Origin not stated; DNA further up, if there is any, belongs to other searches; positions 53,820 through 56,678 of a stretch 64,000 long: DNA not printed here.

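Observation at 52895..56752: Compositionally foreign islet carrying one orphan 852-aa membrane-anchored protein (best candidate for an undescribed system)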

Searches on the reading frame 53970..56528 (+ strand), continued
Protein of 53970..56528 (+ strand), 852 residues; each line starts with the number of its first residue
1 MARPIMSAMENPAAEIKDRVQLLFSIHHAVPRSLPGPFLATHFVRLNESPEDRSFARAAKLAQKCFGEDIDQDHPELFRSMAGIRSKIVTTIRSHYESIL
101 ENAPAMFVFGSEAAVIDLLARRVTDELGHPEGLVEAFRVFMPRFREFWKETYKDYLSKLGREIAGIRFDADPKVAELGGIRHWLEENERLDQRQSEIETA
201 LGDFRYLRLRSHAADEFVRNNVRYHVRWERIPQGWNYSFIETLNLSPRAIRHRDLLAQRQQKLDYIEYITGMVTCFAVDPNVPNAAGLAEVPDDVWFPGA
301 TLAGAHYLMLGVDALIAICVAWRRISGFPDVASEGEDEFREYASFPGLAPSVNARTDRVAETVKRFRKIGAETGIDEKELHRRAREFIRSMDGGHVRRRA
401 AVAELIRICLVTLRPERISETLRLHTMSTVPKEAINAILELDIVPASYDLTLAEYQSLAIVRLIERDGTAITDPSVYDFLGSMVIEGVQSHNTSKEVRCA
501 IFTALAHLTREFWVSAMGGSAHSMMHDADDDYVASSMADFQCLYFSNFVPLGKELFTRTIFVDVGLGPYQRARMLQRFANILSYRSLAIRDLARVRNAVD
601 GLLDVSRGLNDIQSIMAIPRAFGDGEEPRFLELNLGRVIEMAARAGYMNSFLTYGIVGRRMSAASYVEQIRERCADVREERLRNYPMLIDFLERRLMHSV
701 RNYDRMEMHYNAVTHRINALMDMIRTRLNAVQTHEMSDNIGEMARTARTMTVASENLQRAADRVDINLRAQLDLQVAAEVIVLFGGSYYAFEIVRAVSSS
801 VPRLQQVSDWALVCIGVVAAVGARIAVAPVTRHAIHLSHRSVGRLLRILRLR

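Call 85: list_cluster_members(proteins=[P0017, P0018, P0019, P0020, P0023, P0024, P0027, P0028, P0031, P0033])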
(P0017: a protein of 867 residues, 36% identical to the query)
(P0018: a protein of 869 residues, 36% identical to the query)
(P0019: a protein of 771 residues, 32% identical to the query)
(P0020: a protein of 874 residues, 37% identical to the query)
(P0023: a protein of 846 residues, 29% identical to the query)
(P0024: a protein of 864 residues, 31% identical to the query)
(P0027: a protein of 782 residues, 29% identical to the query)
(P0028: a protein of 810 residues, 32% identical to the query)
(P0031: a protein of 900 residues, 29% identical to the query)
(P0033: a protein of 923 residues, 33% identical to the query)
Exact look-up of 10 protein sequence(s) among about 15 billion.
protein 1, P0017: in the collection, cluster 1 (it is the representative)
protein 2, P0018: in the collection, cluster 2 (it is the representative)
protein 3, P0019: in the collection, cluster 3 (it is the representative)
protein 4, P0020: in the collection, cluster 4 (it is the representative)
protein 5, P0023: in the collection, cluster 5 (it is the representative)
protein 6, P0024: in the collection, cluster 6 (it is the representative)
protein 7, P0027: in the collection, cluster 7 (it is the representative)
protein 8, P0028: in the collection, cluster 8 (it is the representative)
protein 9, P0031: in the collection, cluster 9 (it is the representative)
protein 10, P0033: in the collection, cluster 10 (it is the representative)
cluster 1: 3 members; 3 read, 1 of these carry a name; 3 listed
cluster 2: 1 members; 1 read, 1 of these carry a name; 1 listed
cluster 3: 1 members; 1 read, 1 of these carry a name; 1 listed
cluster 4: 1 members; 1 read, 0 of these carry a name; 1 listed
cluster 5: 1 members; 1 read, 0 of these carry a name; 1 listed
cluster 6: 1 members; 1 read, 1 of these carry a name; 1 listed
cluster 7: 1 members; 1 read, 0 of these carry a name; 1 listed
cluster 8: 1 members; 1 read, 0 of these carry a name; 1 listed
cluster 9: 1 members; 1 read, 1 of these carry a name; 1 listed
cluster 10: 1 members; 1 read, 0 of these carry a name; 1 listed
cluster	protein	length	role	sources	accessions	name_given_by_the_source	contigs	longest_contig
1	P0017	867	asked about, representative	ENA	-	-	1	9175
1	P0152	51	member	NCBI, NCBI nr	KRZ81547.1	hypothetical protein T08_12347 [Trichinella sp. T8]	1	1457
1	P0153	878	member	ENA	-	-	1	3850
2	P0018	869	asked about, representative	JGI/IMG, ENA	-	hypothetical protein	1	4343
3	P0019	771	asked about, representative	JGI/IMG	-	hypothetical protein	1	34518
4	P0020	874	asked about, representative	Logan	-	-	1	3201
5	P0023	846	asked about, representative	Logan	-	-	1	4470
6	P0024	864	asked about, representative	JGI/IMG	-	hypothetical protein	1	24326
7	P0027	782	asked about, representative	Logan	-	-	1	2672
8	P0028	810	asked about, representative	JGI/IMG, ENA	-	-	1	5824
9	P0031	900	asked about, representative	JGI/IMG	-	hypothetical protein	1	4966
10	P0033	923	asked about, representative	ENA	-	-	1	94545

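Call 86: find_encoding_contigs(protein=P0033, flank=8000, max_places=1)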
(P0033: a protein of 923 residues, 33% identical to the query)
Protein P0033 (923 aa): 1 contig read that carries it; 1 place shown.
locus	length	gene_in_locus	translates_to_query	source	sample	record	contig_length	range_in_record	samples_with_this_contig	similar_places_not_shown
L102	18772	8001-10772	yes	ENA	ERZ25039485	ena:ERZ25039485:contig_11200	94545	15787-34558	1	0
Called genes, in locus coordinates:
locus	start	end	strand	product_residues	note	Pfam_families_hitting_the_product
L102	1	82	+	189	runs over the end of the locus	PF06912:DUF1275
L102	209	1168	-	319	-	PF03401:TctC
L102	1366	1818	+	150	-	-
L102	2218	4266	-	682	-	PF00596:Aldolase_II, PF00106:adh_short, PF01370:Epimerase (weak), PF13561:adh_short_C2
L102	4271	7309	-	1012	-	PF10150:RNase_E_G, PF20833:RNase_E_G_Thio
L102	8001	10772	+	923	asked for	PF11902:DUF3422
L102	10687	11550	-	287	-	PF00144:Beta-lactamase, PF13354:Beta-lactamase2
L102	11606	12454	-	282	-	PF00561:Abhydrolase_1, PF12146:Hydrolase_4, PF12697:Abhydrolase_6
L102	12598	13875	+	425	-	PF11741:AMIN (weak), PF01520:Amidase_3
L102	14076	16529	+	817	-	PF00912:Transgly, PF17092:PCB_OB, PF00905:Transpeptidase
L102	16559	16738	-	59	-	-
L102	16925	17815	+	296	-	PF00892:EamA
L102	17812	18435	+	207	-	PF00702:Hydrolase, PF13419:HAD_2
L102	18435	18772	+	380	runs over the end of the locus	PF01168:Ala_racemase_N, PF14031:D-ser_dehydrat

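Call 87: find_encoding_contigs(protein=P0019, flank=8000, max_places=1)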
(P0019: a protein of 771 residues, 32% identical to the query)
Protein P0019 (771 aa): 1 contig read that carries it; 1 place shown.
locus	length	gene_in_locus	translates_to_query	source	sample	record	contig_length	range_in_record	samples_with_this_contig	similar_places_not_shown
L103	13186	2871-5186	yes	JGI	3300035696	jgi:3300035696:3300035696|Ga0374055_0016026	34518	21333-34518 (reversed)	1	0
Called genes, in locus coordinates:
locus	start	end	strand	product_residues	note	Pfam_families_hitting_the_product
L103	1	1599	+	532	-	?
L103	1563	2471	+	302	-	PF00561:Abhydrolase_1, PF12697:Abhydrolase_6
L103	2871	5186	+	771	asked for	PF11902:DUF3422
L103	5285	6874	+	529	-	PF00496:SBP_bac_5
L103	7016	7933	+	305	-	PF19300:BPD_transp_1_N, PF00528:BPD_transp_1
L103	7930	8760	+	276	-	PF12911:OppC_N (weak), PF00528:BPD_transp_1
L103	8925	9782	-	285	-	PF01177:Asp_Glu_race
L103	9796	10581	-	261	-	PF06240:COXG (weak)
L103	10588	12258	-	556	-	PF02776:TPP_enzyme_N, PF00205:TPP_enzyme_M, PF02775:TPP_enzyme_C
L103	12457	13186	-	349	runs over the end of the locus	PF14226:DIOX_N, PF03171:2OG-FeII_Oxy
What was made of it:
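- The distant long forms L102 and L103 lie among housekeeping genes (calls 86, 87).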

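Call 88: find_encoding_contigs(protein=P0024, flank=8000, max_places=1)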
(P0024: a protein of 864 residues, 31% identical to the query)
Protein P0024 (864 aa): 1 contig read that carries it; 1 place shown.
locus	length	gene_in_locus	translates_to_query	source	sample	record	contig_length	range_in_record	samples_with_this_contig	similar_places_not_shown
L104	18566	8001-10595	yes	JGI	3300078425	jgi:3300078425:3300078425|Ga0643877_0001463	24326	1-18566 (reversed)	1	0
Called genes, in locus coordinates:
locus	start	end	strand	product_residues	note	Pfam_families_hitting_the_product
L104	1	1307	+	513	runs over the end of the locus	PF03853:YjeF_N, PF01256:Carb_kinase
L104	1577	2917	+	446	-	PF05697:Trigger_N, PF00254:FKBP_C, PF05698:Trigger_C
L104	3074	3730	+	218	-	PF00574:CLP_protease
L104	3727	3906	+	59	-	-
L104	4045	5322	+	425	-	PF06689:zf-C4_ClpX, PF01078:Mg_chelatase (faint), PF05496:RuvB_N (weak), PF13401:AAA_22 (faint), PF00004:AAA, PF07724:AAA_2, PF07728:AAA_5 (faint), PF10431:ClpB_D2-small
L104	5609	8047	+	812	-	PF02190:LON_substr_bdg, PF00004:AAA, PF07728:AAA_5, PF22667:Lon_lid, PF05362:Lon_C, PF13541:ChlI (weak)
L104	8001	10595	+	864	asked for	PF11902:DUF3422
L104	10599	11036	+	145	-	PF05362:Lon_C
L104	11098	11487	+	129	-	-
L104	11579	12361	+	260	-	PF01738:DLH, PF08840:BAAT_C (weak), PF00326:Peptidase_S9 (weak)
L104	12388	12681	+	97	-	PF19812:DUF6295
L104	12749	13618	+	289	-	PF02668:TauD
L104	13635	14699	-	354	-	PF01547:SBP_bac_1, PF13416:SBP_bac_8, PF13343:SBP_bac_6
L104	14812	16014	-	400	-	PF00144:Beta-lactamase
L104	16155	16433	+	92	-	-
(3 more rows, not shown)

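Call 98: search_protein_families(library=padloc, proteins=[L086:13309-15771:+, L086:7562-9763:-, L087:4363-5544:+, L087:6015-8789:+, L087:11476-13410:+, L092:4796-5446:+, L092:5449-6054:+, L088:322-3372:+], max_evalue=0.001)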
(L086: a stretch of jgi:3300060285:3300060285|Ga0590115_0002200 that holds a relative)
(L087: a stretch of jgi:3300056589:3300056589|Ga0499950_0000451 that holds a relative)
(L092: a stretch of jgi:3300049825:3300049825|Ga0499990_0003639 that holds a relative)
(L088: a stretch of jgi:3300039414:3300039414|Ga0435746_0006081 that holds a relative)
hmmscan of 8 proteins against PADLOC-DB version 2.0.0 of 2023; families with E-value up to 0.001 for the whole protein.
L086:13309-15771:+ (820 aa): 47 families (the best 25 are shown)
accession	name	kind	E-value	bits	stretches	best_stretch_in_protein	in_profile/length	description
PDLC02850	DpdE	-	3.5e-57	192.1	1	245-710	823-1272/1282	DpdE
PDLC02845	DpdE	-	2.7e-56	189.1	1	230-676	842-1276/1293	DpdE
PDLC02849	DpdE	-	1.3e-53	180.3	1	227-687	396-847/857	DpdE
PDLC00633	ZorD1|ZorD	-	2e-52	176.4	1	225-670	437-882/908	"SWI2/SNF2 helicase, Mrr-like nuclease"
PDLC02842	DpdE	-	3.5e-52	175.3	1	249-661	723-1139/1176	DpdE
PDLC02851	DpdE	-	3e-45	152.5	1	249-678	619-1040/1055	DpdE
PDLC02623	DrmD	-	1.5e-44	150.1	2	529-662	515-649/1040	DrmD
PDLC00629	ZorD1|ZorD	-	5.7e-43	145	2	325-645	605-921/1012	"SWI2/SNF2 helicase, Mrr-like nuclease"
PDLC00631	ZorD1|ZorD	-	9.1e-43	144.2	1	235-647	445-878/1071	"SWI2/SNF2 helicase, Mrr-like nuclease"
PDLC02500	BrxHI|BrxHII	-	7.1e-42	142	2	539-665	477-601/933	BrxHI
PDLC00634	ZorD1|ZorD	-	2.5e-40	136.1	1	219-733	482-1021/1208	"SWI2/SNF2 helicase, Mrr-like nuclease"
PDLC02619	DrmD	-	2.2e-38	130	2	579-673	477-570/872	DrmD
PDLC00632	ZorD1|ZorD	-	2.8e-38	129.5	2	327-675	718-1082/1101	"SWI2/SNF2 helicase, Mrr-like nuclease"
PDLC02621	DrmD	-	6.1e-38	128.7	2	507-654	482-641/1040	DrmD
PDLC02627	DrmD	-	6e-36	121.9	1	226-666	298-691/748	DrmD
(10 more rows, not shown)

L086:7562-9763:- (733 aa): 33 families (the best 25 are shown)
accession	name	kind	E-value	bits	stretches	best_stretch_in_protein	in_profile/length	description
PDLC04042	PD-T4-6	-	1.7e-47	160.5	1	26-306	7-275/292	-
PDLC04053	PD-T4-6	-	2e-45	153.6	1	26-305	7-273/311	-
PDLC04138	mad6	-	1.7e-44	150.7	1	23-306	46-313/659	mads_6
PDLC04039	PD-T4-6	-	3e-43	146.5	1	24-355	10-331/458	-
PDLC04054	PD-T4-6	-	2.8e-38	130.3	1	23-341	5-309/347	-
PDLC04043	PD-T4-6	-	1.7e-37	127.5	1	29-252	16-221/452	-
PDLC04061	PD-T4-6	-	1.2e-36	125.3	1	29-442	16-435/510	-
PDLC04041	PD-T4-6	-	2e-36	124.2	1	15-302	15-292/443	-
PDLC04045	PD-T4-6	-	2.5e-36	123.4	1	30-249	35-247/350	-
PDLC04044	PD-T4-6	-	1.8e-33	114.2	1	84-311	75-300/372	-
PDLC04047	PD-T4-6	-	1e-32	111.5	1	26-247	8-211/327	-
PDLC04050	PD-T4-6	-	2.5e-32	110.4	1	25-308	60-331/480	-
PDLC04060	PD-T4-6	-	6.1e-31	105.8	1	27-247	7-208/486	-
PDLC04052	PD-T4-6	-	1.8e-29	101.3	1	28-449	9-407/496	-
PDLC04057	PD-T4-6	-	9.4e-29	98.7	1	29-248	9-210/443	-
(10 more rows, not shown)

L087:4363-5544:+ (393 aa): 3 families
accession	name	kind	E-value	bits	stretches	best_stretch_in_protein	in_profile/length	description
PDLC04140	mad8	-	3.5e-19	67.5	1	32-370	29-286/314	mads_8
PDLC01055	HerA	-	0.00058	16.8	0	31-66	158-195/532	Type III coevolved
PDLC04105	HerA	-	0.00068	16.3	0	31-72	165-209/576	-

L087:6015-8789:+ (924 aa): 1 family
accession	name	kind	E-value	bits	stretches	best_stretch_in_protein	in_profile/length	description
PDLC04140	mad8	-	3.3e-17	61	1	269-601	28-260/314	mads_8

L087:11476-13410:+ (644 aa): 2 families
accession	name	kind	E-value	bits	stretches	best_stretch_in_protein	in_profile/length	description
PDLC02959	RT-Protease_XI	-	4.8e-05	20.5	1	96-281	348-500/510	single gene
PDLC02960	RT-Protease_XI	-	0.00013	19.1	1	97-281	347-496/506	single gene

L092:4796-5446:+ (216 aa): 1 family
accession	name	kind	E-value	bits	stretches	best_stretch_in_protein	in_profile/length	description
PDLC04133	mad1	-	0.00085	17.6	0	112-169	5-53/60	mads_1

L092:5449-6054:+ (201 aa): 0 families

L088:322-3372:+ (1016 aa): 10 families
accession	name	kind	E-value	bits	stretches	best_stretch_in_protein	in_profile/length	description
PDLC03044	REase_I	-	0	1460.5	1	1-1003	1-1020/1034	Type I restriction enzyme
PDLC03041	REase_I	-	1e-94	316.5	3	219-697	280-754/1099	Type I restriction enzyme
PDLC03040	REase_I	-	4.1e-81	271.2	1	13-963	12-951/1029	Type I restriction enzyme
PDLC03048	REase_I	-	6.9e-64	214.4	1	107-709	92-702/976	Type I restriction enzyme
PDLC03046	REase_I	-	2.3e-27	93.3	3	618-683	674-738/1025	Type I restriction enzyme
PDLC03045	REase_I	-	5.1e-20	69.1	1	266-698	282-711/995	Type I restriction enzyme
PDLC03049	REase_I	-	2.2e-11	40.5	1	132-445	58-353/807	Type I restriction enzyme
PDLC02707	PbeA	-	2.7e-05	21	1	258-455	258-457/672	PbeA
PDLC03047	REase_I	-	0.00015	17.6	1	262-327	359-422/1107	Type I restriction enzyme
PDLC02704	PbeA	-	0.00027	17.6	1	258-452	260-459/682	PbeA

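Call 100: list_cluster_members(proteins=[P0001])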
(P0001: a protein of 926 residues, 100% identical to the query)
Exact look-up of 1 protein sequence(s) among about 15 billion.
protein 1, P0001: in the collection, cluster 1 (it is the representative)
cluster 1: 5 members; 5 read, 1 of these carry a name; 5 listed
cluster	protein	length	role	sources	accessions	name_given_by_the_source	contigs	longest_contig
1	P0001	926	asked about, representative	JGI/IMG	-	-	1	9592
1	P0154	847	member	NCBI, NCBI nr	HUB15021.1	MAG TPA: DUF3422 family protein [Acetobacteraceae bacterium] | DUF3422 family protein [Acetobacteraceae bacterium]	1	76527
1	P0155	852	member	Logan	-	-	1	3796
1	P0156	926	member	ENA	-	-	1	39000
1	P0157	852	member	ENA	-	-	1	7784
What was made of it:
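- Three gene callers chose three different start codons (call 100).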

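Call 102: find_encoding_contigs(protein=P0154, flank=10000, max_places=2)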
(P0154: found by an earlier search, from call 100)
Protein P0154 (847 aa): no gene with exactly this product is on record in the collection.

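Call 103: search_dna_similar(query=window:53970-56528:+, collection=phages, mode=protein, max_evalue=0.001, max_rows=10)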
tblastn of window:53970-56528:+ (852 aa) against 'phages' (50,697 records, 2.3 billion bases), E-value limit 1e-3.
No match.

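Call 106: search_solved_structures(query=A3, max_evalue=1)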
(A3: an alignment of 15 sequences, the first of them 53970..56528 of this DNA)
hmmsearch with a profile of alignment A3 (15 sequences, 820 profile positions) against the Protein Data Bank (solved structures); distinct sequences matched with E-value up to 1: 1.
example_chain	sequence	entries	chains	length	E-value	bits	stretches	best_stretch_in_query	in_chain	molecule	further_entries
8ro0_I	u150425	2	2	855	0.012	17.2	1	567-636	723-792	Pre-mRNA-splicing factor SYF1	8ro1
